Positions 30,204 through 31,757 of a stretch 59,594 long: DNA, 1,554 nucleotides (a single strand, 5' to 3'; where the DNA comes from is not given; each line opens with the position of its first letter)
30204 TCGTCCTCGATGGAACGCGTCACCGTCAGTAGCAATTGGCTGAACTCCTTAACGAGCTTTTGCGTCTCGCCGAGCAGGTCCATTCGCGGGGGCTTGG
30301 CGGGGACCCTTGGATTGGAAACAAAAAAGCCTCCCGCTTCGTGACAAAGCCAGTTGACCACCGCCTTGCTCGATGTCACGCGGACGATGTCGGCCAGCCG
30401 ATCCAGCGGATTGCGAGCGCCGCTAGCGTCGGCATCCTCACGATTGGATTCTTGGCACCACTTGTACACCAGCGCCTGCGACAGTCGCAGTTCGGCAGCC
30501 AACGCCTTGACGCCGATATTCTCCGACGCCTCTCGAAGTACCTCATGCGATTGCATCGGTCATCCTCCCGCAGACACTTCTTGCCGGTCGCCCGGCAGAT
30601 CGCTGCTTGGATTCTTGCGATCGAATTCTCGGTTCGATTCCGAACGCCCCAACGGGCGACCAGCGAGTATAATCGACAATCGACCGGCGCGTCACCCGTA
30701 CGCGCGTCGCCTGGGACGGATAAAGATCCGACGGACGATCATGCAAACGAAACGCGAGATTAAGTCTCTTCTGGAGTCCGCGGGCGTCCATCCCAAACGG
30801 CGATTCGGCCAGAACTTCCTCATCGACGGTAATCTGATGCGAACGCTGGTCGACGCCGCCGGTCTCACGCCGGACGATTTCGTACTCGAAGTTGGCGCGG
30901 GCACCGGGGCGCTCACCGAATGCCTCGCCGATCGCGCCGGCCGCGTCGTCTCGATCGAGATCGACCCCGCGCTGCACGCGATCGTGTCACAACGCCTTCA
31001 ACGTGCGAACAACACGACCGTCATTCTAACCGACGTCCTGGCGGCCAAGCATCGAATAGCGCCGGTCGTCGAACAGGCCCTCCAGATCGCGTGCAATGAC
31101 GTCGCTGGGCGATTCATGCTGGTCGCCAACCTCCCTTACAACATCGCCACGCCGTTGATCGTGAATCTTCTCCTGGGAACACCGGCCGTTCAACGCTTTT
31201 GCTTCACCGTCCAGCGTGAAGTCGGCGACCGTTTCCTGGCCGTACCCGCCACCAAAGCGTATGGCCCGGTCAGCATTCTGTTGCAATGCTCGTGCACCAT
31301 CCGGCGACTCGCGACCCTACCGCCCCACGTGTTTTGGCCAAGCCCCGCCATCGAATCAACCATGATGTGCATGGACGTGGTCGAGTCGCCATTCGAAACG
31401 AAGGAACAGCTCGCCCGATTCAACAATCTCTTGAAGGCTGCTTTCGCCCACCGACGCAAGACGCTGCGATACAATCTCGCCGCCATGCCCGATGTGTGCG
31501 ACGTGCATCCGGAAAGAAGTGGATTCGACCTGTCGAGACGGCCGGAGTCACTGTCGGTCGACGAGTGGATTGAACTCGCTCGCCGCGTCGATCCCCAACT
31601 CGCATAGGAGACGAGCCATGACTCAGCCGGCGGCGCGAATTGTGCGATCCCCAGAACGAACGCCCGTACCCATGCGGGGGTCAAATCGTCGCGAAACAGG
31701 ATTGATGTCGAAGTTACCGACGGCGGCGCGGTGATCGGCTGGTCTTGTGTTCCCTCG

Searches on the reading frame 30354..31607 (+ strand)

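Call 58: search_protein_families(library=ncbifam, proteins=[window:30354-31607:+], max_evalue=0.00001)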
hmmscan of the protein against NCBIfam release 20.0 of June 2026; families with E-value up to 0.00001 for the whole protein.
window:30354-31607:+ (417 aa): 24 families
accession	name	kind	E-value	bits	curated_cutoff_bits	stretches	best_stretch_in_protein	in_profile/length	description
TIGR00755.1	ksgA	equivalog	3.5e-64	216.6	171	1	146-411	2-255/256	16S rRNA (adenine(1518)-N(6)/adenine(1519)-N(6))-dimethyltransferase RsmA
NF000499.2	Erm23S_rRNA_broad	equivalog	6.4e-37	127.2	212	1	152-409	2-241/244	23S ribosomal RNA methyltransferase Erm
NF011486.0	PRK14896.1-1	equivalog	4.3e-28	98.2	450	1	130-377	5-235/284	16S ribosomal RNA methyltransferase A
NF000337.1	erm_SHROVE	exception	3e-22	79.1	320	1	148-368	3-204/248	ErmE/ErmH/ErmO/ErmR family 23S rRNA (adenine(2058)-N(6))-methyltransferase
NF000411.1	Erm45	exception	5.2e-14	52.7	525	1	150-338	6-173/245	23S rRNA (adenine(2058)-N(6))-methyltransferase Erm(45)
NF012220.1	erm_B_23S_MT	exception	1.3e-13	51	525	1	150-338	6-173/245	23S rRNA (adenine(2058)-N(6))-methyltransferase Erm(B)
NF042988.1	Erm46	exception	1.2e-11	44.4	503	1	149-373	9-210/255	23S rRNA (adenine(2058)-N(6))-methyltransferase Erm(46)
NF012218.0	erm_38_23S_MT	exception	1.4e-11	44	800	1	145-405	5-251/386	23S rRNA (adenine(2058)-N(6))-methyltransferase Erm(38)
NF012222.1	erm_A_23S_MT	exception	2.9e-11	43.4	475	1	152-356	9-191/243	23S rRNA (adenine(2058)-N(6))-methyltransferase Erm(A)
NF042938.1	Erm55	exception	8.4e-11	41.4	525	1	148-378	8-215/270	23S rRNA (adenine(2058)-N(6))-methyltransferase Erm(55)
NF000024.1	ErmS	exception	2.9e-10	39.9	675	1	148-365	60-260/319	23S rRNA (adenine(2058)-N(6))-methyltransferase Erm(S)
NF045543.1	erm_G_23S_MT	exception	6.4e-10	39.2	515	1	152-342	9-178/244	23S rRNA (adenine(2058)-N(6))-methyltransferase Erm(G)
NF000047.1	ErmV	exception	7.3e-10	38.6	500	1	149-238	9-100/259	23S rRNA (adenine(2058)-N(6))-methyltransferase Erm(V)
NF012223.0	erm_F_23S_MT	exception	1.8e-09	37.3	575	1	147-341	7-183/266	23S rRNA (adenine(2058)-N(6))-methyltransferase Erm(F)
NF012219.1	erm_C_23S_MT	exception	3.2e-09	36.7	530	1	153-352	10-188/244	23S rRNA (adenine(2058)-N(6))-methyltransferase Erm(C)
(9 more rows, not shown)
